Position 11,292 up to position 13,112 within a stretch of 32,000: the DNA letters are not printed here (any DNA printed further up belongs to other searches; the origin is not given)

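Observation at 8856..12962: Four-gene CHAT protease / uL10-like / 2-TM / beta-sandwich cassette embedded in the paralog array: candidate undescribed conflict system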

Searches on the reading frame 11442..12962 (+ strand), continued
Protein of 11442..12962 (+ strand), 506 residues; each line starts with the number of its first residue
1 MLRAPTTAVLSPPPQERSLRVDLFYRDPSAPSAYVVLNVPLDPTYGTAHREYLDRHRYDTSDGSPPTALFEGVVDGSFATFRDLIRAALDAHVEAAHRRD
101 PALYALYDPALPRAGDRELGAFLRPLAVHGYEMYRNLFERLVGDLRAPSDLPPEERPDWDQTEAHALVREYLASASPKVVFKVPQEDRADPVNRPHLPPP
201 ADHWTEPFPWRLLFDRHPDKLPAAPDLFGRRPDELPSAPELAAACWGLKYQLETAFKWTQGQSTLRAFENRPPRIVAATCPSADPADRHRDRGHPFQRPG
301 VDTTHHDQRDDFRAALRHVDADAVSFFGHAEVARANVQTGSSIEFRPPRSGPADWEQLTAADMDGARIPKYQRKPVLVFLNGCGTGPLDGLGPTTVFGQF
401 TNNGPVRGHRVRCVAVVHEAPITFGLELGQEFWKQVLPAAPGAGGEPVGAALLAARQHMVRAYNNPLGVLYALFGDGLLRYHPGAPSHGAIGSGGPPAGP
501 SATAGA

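Call 65: predict_structure(alignment_id=A1)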
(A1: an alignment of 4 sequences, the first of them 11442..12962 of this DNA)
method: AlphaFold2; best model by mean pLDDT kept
length: 506 residues; sequences in the alignment: 4
mean_pLDDT: 35.7   pTM: 0.26
mean pLDDT of the five models: 35.7, 32.9, 31.2, 30.8, 30.8
residues with pLDDT >= 90: 0; 70-90: 0; 50-70: 6; < 50: 500
segments of 3 or more residues with pLDDT < 50: 1-103, 109-120, 122-159, 161-496, 498-506
pLDDT, mean of each block of 10 residues (from residue 1): 28 28 34 34 38 42 36 37 47 46 48 45 47 45 41 44 44 33 30 32 36 40 37 33 35 32 32 35 33 34 35 40 32 27 32 34 35 36 32 34 33 32 32 32 34 34 31 31 30 36 33
secondary structure, 60 per line:
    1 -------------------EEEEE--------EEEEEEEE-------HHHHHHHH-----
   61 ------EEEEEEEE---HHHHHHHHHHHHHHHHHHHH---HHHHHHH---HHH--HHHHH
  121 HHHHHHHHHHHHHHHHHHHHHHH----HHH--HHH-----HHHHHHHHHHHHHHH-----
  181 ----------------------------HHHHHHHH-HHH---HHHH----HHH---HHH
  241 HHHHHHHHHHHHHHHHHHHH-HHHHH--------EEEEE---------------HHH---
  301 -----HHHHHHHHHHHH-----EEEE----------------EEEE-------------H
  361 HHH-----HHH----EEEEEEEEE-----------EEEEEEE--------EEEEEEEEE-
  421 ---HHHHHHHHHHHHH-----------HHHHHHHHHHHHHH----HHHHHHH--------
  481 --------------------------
elements in order: E20-24 E33-40 H48-55 E67-74 H78-97 H101-107 H116-143 H161-175 H209-216 H224-227 H238-260 H262-266 E275-279 H306-317 E323-326 E343-346 H360-363 E376-384 E396-402 E411-419 H424-436 H448-461 H466-472

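Call 73: predict_structure(alignment_id=A3)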
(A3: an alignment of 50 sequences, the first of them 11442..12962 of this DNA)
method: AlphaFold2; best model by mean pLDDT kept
length: 506 residues; sequences in the alignment: 50
mean_pLDDT: 84.3   pTM: 0.87
mean pLDDT of the five models: 84.3, 81.7, 81.7, 81.6, 80.3
residues with pLDDT >= 90: 290; 70-90: 125; 50-70: 53; < 50: 38
segments of 3 or more residues with pLDDT < 50: 1-11, 187-192, 222-230, 489-495, 504-506
pLDDT, mean of each block of 10 residues (from residue 1): 42 71 82 90 94 88 87 88 93 95 95 97 95 90 77 82 90 86 61 51 69 82 45 73 95 85 69 95 96 97 97 96 96 87 90 90 95 93 82 89 69 94 97 97 94 98 98 93 66 52 47
secondary structure, 60 per line:
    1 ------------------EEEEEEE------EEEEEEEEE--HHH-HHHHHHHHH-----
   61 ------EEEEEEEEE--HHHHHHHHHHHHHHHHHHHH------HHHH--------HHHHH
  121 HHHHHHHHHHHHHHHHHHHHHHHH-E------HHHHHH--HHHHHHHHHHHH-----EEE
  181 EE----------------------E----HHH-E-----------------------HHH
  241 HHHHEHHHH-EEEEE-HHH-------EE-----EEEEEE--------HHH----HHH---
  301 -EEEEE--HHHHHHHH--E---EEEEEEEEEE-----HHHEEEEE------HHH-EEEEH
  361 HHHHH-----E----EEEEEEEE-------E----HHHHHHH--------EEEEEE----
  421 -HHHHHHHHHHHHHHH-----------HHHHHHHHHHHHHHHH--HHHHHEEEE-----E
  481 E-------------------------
elements in order: E19-25 E32-40 H47-55 E67-75 H78-97 H104-107 H116-144 H153-158 H161-172 E178-182 H238-244 H246-249 E251-255 E274-279 E302-306 H309-316 E323-332 E341-345 E356-359 H360-365 E376-383 H396-402 E411-416 H422-436 H448-463 H466-470 E471-474

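Call 75: fold_search(model_id=the predicted structure, library=pdb)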
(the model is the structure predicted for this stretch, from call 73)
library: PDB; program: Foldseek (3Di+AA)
matches with E <= 10: 321; with E <= 0.001: 21
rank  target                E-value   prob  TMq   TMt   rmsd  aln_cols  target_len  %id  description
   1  7zoq_A                5.6e-07  1.00  0.43  0.29   8.0       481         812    9  Cryo-EM structure of a CRISPR effector in complex with a caspase regulator (released 2022-11-30)
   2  8tl0_C                7.6e-07  1.00  0.28  0.30  21.7       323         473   18  Structure of activated SAVED-CHAT filament (released 2024-03-06)
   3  8tl0_B                9.7e-07  1.00  0.27  0.28  21.3       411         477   15  Structure of activated SAVED-CHAT filament (released 2024-03-06)
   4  9hms_C                1.2e-06  1.00  0.37  0.19  13.1       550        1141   11  Cryo-EM structure of human separase bound to SCC1 (310-550 aa) and SA2 (released 2025-09-03)
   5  8eey_B                1.5e-06  1.00  0.41  0.30   7.4       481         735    8  Cas7-11 in complex with DR-mismatched target RNA, Csx29 and Csx30 (released 2022-11-16)
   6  7y85_D                2.2e-06  1.00  0.40  0.32   7.8       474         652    9  CryoEM structure of type III-E CRISPR Craspase gRAMP-crRNA in complex with TPR-CHAT protease bound to self RNA target (released 2022-12-14)
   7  9hm7                  2.5e-06  1.00  0.36  0.16  12.3       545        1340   10  Cryo-EM structure of apo human separase with the mutation C2029S (released 2025-09-03)
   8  9hma                  3.2e-06  1.00  0.38  0.16  13.7       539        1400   12  Cryo-EM structure of apo human separase (released 2025-09-03)
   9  7nj1_A                4.9e-06  1.00  0.35  0.15  14.1       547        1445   12  CryoEM structure of the human Separase-Securin complex (released 2021-08-04)
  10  8tl0_D                5.1e-06  1.00  0.25  0.26  22.5       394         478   16  Structure of activated SAVED-CHAT filament (released 2024-03-06)
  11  7y84_C                6.2e-06  1.00  0.38  0.31   7.7       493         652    8  CryoEM structure of type III-E CRISPR Craspase gRAMP-crRNA in complex with TPR-CHAT protease (released 2022-12-14)
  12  9hn5_A                6.9e-06  1.00  0.36  0.15  13.9       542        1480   10  Cryo-EM structure of human separase bound to phosphorylated SCC1 (100-320 aa) (released 2025-09-03)
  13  7y8t_B                7.4e-06  1.00  0.41  0.32   7.8       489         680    8  Structure of Cas7-11-crRNA in complex with TPR-CHAT (released 2023-06-28)
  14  8tl0_I                9.4e-06  1.00  0.28  0.29  18.8       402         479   14  Structure of activated SAVED-CHAT filament (released 2024-03-06)
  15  5fby_A                1.2e-05  1.00  0.34  0.35  21.6       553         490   11  Crystal structure of ctSPD (released 2016-03-30)
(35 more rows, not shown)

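Call 78: find_encoding_contigs(protein=P0009, flank=8000, max_places=3)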
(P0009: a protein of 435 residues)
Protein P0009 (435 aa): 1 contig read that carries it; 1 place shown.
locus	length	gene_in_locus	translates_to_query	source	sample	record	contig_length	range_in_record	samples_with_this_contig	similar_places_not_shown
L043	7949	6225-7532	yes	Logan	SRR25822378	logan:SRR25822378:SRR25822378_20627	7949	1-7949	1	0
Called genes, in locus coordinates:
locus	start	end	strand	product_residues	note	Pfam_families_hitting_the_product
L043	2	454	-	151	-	?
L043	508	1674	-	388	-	PF13808:DDE_Tnp_1_assoc, PF01609:DDE_Tnp_1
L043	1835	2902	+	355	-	PF19955:EAD1 (weak), PF13365:Trypsin_2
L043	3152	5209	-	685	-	-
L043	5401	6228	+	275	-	-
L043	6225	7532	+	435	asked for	-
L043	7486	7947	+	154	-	?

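Call 79: find_encoding_contigs(protein=P0030, flank=8000, max_places=3)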
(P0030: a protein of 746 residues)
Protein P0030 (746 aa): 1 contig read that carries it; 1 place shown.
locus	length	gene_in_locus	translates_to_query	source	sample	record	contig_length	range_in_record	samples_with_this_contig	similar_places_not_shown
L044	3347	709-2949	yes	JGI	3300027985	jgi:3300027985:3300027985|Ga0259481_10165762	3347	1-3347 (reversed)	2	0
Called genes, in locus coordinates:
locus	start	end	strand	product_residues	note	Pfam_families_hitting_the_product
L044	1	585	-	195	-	?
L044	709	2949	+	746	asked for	-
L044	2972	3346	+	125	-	?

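Call 80: find_encoding_contigs(protein=P0054, flank=8000, max_places=3)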
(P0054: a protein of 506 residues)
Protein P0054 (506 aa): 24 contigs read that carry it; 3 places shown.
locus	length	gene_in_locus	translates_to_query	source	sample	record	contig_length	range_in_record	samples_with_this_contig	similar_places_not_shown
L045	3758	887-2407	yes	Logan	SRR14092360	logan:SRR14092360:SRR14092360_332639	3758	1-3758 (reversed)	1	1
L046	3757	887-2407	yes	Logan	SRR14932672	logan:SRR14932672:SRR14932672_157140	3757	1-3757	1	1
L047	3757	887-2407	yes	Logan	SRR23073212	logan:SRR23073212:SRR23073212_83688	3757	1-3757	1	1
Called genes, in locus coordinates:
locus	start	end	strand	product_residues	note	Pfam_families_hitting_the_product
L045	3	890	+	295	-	?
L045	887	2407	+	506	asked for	-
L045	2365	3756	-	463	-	?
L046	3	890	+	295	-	?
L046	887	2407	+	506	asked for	-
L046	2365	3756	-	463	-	?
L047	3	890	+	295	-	?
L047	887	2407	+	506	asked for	-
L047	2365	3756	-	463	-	?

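Call 81: find_encoding_contigs(protein=P0012, flank=8000, max_places=3)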
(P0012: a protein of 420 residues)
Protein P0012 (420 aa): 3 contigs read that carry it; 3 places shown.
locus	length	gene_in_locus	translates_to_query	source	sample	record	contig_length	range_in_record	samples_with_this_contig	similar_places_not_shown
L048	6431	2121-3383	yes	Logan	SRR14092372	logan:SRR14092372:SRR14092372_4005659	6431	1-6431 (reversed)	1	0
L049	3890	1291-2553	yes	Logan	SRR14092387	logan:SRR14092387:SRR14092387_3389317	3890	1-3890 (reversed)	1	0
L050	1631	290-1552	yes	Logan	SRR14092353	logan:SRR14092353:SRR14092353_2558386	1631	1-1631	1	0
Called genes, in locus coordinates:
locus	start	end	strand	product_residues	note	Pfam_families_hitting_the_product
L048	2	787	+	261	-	?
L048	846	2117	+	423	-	-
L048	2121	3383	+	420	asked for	-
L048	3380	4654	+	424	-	PF00149:Metallophos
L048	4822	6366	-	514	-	-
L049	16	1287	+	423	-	-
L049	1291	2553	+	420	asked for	-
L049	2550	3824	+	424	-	PF00149:Metallophos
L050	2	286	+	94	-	?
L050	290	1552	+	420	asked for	-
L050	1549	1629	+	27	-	?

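Call 89: search_dna_similar(query=window:11442-12962:+, collection=phages, mode=protein, max_evalue=0.001, max_rows=15)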
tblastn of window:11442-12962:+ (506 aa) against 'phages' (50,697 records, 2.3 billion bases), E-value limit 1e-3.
No match.

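Call 90: search_dna_similar(query=P0012, collection=plasmids, mode=protein, max_evalue=0.00001, max_rows=15)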
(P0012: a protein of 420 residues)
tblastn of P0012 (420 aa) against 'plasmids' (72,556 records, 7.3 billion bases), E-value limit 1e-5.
Records with a match: 1; places in all: 1; records where one place covers at least 80% of the query: 0.
Best place of each record, by identity: <60% 1.
By first word of the organism name: Calothrix 1.
By predicted mobility (MOB-suite, as given by PLSDB): mobilizable 1.
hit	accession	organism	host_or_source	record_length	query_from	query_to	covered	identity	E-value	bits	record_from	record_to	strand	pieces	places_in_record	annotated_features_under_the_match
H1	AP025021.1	Calothrix sp. PCC 7716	-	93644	178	415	57%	22.1%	1e-7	62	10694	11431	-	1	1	hypothetical protein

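Call 91: get_annotated_region(hit=H1, flank=6000)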
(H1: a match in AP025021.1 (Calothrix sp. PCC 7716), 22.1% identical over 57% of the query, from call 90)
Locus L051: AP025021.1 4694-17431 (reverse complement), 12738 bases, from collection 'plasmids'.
description: Calothrix sp. PCC 7716 plasmid Cal7716_p3 DNA, complete genome
organism: Calothrix sp. PCC 7716 (NCBI taxid 2853227)
taxonomy: Bacteria; Cyanobacteriota; Cyanophyceae; Nostocales; Calotrichaceae; Calothrix; Calothrix sp. PCC 7716
host: -; source: -; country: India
typing (MOB-suite, as given by PLSDB): mobilizable; relaxase MOBP
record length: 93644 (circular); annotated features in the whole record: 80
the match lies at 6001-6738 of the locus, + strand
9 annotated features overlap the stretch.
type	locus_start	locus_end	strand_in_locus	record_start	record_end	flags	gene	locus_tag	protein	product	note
CDS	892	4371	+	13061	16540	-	-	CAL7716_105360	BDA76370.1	hypothetical protein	-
CDS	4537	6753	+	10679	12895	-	-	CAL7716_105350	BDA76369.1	hypothetical protein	-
CDS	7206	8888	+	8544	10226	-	-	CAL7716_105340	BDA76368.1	hypothetical protein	-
CDS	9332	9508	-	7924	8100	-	-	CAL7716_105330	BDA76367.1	hypothetical protein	-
CDS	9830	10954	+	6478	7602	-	-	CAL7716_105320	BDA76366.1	hypothetical protein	-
CDS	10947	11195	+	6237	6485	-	-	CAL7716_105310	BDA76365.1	hypothetical protein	-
CDS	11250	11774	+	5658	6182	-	-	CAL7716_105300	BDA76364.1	hypothetical protein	-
CDS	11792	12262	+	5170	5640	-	-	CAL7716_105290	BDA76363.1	hypothetical protein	-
CDS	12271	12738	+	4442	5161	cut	-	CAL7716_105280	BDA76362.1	hypothetical protein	-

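Call 95: fold_search(model_id=the predicted structure, library=viral)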
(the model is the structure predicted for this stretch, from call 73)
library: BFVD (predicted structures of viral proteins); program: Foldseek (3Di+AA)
matches with E <= 10: 179; with E <= 0.001: 0
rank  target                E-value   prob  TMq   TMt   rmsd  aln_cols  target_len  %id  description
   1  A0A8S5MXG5            7.1e-03  0.98  0.25  0.37   9.2       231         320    9  Uncharacterized protein [Myoviridae sp. ctWaE18]
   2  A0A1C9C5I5            8.2e-02  0.38  0.22  0.38   8.0       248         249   10  Putative metacaspase [Heterosigma akashiwo virus 01]
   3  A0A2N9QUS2            3.7e-01  0.21  0.14  0.26   5.2       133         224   13  (no name in the UniProt tables at hand)
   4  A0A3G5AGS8            4.9e-01  0.18  0.14  0.19   9.1       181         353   12  Peptidase C14 caspase domain-containing protein [Solumvirus sp.]
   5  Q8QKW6                5.2e-01  0.13  0.12  0.11   7.5       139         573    9  histidine kinase [Ectocarpus siliculosus virus 1 (isolate New Zealand/Kaikoura/1988)]
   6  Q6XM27                5.9e-01  0.16  0.12  0.13  11.6       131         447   10  FirrV-1-B9 [Feldmannia irregularis virus a]
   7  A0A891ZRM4            6.3e-01  0.02  0.09  0.06  21.7       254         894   13  Pol protein (Fragment) [Avian leukosis virus]
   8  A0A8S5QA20            1.1e+00  0.06  0.11  0.17  14.0       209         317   10  Uncharacterized protein [Siphoviridae sp. ct5qs5]
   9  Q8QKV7                1.1e+00  0.21  0.10  0.07   8.9        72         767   15  histidine kinase [Ectocarpus siliculosus virus 1 (isolate New Zealand/Kaikoura/1988)]
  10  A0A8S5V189            1.4e+00  0.08  0.15  0.14  10.6       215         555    8  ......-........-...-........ exonuclease RecJ [Myoviridae sp. ctJ2i1]
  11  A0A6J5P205            1.4e+00  0.04  0.08  0.19  11.4       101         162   12  Peptidase M10 metallopeptidase domain-containing protein [uncultured Caudovirales phage]
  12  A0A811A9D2            1.5e+00  0.03  0.06  0.15  15.1       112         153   12  (no name in the UniProt tables at hand)
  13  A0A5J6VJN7            1.6e+00  0.09  0.12  0.22   9.7       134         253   15  Flavodoxin [Megaviridae environmental sample]
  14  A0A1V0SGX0            1.7e+00  0.05  0.12  0.06  20.8       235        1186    8  Putative sensor histidine kinase [Hokovirus HKV1]
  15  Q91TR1                1.8e+00  0.02  0.08  0.06  17.1       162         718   13  T32 [Tupaiid herpesvirus 1 (strain 1)]
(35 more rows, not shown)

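Call 109: search_protein_families(library=pfam, proteins=[L048:846-2117:+, L043:5401-6228:+, L045:3-890:+, L044:709-1299:+, L043:3152-5209:-, L048:4822-6366:-, L042:4557-5459:+], max_evalue=1)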
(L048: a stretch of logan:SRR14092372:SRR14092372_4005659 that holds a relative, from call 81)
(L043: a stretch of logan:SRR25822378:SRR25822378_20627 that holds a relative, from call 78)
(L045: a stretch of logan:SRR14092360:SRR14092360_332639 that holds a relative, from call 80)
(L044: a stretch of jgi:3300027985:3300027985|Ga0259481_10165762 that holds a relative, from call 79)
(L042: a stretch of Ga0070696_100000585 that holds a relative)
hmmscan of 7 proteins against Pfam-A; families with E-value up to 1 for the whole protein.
L048:846-2117:+ (423 aa): 1 family
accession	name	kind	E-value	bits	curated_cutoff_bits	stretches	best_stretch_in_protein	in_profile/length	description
PF00072.30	Response_reg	-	0.096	13.3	30.2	1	15-94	3-79/111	Response regulator receiver domain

L043:5401-6228:+ (275 aa): 1 family
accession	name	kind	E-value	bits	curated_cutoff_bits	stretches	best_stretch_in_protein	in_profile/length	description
PF24063.1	DUF7363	-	0.044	14.8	28.3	1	158-255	6-106/107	Domain of unknown function (DUF7363)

L045:3-890:+ (295 aa): 2 families
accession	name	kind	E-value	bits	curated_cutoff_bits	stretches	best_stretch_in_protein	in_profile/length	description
PF24063.1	DUF7363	-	0.003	18.6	28.3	1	191-273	7-95/107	Domain of unknown function (DUF7363)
PF13428.12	TPR_14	-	0.32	12.3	23.5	1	90-129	2-41/44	Tetratricopeptide repeat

L044:709-1299:+ (197 aa): 0 families

L043:3152-5209:- (685 aa): 2 families
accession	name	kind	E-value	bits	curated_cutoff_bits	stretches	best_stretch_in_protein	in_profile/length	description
PF13365.12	Trypsin_2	-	0.046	14.9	27.6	1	95-290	4-144/144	Trypsin-like peptidase domain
PF20904.2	ExsD_M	-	0.15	12.6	27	1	658-672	17-31/66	Antiactivator protein ExsD helical hairpin domain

L048:4822-6366:- (514 aa): 0 families

L042:4557-5459:+ (301 aa): 2 families
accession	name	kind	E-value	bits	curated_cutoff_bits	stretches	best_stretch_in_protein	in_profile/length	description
PF16752.10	TBCC_N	-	0.14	12.9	27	1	125-170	43-88/115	Tubulin-specific chaperone C N-terminal domain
PF00072.30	Response_reg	-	0.18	12.4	30.2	1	12-89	3-78/111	Response regulator receiver domain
